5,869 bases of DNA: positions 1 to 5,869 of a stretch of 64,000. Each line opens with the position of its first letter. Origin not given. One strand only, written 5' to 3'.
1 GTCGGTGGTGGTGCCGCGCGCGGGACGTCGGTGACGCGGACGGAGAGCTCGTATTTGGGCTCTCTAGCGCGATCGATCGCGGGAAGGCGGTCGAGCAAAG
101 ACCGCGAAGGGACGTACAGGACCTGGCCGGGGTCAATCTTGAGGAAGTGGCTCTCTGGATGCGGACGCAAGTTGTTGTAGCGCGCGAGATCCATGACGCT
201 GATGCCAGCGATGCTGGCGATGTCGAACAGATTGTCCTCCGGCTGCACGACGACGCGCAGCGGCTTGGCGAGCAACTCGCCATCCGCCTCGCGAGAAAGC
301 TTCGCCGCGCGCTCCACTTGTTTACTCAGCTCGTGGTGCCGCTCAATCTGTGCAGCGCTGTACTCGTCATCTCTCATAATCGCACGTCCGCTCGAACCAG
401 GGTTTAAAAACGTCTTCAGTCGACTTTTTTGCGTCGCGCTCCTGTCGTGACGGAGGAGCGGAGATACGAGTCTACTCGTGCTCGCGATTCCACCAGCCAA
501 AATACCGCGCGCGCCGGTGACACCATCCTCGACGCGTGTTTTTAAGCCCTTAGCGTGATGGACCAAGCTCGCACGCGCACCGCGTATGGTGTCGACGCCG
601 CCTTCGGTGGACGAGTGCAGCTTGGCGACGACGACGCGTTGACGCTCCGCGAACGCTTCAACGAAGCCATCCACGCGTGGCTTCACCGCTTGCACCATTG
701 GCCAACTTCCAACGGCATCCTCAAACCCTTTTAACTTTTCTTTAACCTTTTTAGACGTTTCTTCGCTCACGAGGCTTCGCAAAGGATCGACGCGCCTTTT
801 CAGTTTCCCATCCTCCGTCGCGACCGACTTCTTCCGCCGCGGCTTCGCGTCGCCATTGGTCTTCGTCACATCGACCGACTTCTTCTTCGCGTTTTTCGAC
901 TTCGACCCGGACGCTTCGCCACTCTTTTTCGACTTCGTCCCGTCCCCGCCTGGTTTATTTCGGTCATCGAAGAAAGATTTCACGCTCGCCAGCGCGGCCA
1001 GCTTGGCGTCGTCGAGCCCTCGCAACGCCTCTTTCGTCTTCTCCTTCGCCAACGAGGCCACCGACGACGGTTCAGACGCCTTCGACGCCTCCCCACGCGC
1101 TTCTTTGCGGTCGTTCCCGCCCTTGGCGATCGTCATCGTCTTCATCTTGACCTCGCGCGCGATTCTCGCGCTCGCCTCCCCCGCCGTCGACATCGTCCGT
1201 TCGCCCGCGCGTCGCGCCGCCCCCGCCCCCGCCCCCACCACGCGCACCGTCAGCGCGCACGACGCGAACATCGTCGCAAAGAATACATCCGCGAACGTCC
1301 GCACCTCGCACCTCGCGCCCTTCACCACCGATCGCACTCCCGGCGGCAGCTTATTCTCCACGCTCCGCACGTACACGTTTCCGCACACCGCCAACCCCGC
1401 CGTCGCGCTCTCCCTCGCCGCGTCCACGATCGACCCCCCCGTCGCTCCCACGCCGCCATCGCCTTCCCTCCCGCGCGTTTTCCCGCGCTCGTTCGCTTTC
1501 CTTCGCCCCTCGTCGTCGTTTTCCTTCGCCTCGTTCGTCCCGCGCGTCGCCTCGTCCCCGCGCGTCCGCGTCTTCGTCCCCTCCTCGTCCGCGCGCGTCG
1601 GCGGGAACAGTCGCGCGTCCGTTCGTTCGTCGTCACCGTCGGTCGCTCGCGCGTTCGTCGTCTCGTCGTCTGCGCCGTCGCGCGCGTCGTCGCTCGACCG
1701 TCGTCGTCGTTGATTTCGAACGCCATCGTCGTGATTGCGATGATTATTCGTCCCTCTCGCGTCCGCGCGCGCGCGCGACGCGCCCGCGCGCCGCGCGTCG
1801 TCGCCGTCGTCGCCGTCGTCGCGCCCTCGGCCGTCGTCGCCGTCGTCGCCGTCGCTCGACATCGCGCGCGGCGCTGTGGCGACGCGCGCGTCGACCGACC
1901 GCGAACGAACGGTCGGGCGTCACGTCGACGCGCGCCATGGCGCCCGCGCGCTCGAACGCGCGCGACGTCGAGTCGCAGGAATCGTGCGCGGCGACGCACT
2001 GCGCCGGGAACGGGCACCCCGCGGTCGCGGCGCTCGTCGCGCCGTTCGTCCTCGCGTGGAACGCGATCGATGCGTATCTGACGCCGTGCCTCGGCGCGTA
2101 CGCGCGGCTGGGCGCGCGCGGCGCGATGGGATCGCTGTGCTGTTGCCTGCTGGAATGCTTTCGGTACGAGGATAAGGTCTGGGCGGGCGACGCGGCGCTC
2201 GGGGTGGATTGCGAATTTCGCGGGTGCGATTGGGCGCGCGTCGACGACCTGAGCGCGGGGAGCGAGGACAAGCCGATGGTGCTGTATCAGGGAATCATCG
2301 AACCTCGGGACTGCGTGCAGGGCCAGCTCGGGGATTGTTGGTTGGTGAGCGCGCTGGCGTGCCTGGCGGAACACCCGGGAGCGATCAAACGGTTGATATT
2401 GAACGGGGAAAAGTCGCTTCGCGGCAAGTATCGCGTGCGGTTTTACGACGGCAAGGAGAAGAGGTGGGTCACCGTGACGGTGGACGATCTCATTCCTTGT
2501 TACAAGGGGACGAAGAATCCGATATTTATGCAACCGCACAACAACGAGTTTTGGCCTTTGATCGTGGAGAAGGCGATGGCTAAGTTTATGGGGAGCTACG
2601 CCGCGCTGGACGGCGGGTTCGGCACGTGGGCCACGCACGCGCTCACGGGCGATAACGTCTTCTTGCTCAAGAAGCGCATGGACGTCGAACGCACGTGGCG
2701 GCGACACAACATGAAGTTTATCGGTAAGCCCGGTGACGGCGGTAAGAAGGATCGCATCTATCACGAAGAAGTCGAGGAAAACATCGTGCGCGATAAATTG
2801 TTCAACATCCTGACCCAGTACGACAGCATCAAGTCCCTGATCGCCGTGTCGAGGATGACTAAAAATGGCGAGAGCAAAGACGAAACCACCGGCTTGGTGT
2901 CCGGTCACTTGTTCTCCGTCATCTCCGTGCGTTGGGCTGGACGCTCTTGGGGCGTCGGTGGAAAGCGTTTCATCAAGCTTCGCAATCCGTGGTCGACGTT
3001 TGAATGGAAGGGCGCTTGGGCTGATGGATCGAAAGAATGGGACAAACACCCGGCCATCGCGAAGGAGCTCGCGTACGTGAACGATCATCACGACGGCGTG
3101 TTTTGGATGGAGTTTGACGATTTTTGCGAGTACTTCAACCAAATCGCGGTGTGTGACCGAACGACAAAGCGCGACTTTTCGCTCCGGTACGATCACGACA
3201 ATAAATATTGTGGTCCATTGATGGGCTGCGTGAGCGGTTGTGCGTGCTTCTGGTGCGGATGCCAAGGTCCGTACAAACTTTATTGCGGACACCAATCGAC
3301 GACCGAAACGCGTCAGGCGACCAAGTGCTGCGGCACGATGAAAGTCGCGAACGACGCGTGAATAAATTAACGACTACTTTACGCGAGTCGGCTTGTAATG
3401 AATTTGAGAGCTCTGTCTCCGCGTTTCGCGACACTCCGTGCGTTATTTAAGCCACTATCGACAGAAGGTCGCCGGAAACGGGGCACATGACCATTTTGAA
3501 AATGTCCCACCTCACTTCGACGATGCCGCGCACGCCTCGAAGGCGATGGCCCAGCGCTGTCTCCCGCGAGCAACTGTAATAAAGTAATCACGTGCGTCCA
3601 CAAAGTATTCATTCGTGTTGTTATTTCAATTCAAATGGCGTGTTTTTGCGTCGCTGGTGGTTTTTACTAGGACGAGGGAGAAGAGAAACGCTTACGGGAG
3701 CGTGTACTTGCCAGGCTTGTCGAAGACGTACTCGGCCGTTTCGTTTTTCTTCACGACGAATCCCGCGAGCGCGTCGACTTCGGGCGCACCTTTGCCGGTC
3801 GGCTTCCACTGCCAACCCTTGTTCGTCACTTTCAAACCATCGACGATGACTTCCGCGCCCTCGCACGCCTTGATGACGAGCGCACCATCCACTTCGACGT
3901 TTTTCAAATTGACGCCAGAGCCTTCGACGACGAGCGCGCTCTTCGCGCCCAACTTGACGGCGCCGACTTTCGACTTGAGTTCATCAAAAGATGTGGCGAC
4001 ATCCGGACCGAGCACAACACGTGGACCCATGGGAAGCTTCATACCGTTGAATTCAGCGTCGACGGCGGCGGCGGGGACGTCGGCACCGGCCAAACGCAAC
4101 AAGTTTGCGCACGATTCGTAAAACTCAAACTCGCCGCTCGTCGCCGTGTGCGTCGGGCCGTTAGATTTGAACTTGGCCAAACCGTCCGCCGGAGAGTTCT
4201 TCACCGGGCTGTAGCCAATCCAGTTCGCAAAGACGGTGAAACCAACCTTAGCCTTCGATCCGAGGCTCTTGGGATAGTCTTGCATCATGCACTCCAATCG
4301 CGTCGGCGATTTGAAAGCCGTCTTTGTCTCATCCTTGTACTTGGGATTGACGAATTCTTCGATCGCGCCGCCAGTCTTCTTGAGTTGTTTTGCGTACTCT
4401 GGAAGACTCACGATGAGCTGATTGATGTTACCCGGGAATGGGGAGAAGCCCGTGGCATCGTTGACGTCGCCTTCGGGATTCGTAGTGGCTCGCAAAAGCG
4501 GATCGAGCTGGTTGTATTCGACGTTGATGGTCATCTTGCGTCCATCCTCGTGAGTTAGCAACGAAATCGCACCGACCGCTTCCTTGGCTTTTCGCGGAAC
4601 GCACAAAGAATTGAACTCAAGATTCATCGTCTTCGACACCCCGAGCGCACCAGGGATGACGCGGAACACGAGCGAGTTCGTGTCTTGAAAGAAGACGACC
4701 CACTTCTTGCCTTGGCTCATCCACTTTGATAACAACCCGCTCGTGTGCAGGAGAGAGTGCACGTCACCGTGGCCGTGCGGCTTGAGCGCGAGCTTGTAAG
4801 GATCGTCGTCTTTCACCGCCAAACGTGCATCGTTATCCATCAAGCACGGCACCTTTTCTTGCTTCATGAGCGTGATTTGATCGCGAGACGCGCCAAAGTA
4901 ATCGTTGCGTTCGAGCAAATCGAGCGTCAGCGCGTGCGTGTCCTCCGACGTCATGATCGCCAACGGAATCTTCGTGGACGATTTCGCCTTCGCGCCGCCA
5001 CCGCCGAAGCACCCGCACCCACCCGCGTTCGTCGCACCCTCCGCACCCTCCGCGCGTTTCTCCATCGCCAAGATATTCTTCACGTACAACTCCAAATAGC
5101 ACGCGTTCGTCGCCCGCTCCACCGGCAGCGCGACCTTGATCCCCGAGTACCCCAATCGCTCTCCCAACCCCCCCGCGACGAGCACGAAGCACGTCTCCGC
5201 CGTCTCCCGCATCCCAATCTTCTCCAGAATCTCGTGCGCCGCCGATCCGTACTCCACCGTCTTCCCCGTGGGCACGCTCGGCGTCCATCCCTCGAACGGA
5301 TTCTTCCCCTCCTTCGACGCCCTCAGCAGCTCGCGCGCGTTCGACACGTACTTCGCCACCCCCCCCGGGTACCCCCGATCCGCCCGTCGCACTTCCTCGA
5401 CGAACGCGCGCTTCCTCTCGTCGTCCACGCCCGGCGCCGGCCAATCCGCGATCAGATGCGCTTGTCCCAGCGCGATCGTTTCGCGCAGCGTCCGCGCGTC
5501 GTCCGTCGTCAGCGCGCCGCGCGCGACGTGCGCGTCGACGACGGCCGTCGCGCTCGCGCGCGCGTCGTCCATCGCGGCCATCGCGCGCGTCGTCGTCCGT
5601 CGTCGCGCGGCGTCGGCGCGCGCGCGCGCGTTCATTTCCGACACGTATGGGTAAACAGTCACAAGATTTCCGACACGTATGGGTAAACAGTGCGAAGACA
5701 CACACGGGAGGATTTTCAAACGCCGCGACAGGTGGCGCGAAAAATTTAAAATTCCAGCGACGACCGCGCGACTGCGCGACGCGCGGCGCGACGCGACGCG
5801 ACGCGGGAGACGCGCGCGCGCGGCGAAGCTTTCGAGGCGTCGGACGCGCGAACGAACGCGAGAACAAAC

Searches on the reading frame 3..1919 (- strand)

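Call 38: search_protein_families(library=pfam, proteins=[window:3-1919:-], max_evalue=0.001)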
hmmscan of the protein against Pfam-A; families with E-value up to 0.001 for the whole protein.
window:3-1919:- (639 aa): 1 family
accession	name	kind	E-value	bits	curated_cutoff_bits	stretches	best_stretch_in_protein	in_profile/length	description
PF01476.26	LysM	-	2.1e-07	31.2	20.9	1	557-604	2-43/43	LysM domain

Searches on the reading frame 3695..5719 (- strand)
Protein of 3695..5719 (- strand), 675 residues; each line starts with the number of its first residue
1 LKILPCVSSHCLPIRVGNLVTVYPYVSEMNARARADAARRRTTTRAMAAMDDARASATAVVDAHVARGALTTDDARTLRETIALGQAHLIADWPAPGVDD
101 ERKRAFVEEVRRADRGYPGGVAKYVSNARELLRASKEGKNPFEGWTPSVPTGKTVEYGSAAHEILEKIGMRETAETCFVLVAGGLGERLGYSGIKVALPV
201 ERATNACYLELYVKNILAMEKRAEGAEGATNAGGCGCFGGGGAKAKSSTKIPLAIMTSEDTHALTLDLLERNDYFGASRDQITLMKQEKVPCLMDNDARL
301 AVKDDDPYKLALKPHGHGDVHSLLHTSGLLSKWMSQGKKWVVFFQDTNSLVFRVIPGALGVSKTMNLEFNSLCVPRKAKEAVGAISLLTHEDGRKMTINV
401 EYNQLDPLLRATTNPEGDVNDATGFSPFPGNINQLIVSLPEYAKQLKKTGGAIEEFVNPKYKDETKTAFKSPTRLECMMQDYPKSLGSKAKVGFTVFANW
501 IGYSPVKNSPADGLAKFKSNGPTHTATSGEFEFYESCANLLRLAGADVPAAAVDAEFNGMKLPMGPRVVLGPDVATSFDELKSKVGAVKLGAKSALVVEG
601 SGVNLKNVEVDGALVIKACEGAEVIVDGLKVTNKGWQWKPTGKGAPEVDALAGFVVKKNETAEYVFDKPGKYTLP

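Call 38: search_protein_families(library=pfam, proteins=[window:3695-5719:-], max_evalue=0.001)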
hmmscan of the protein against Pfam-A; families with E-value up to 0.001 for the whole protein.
window:3695-5719:- (675 aa): 1 family
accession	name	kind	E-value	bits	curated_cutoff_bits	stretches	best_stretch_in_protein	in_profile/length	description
PF01704.24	UDPGP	-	2.3e-21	76.5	22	1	173-487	51-324/413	UTP--glucose-1-phosphate uridylyltransferase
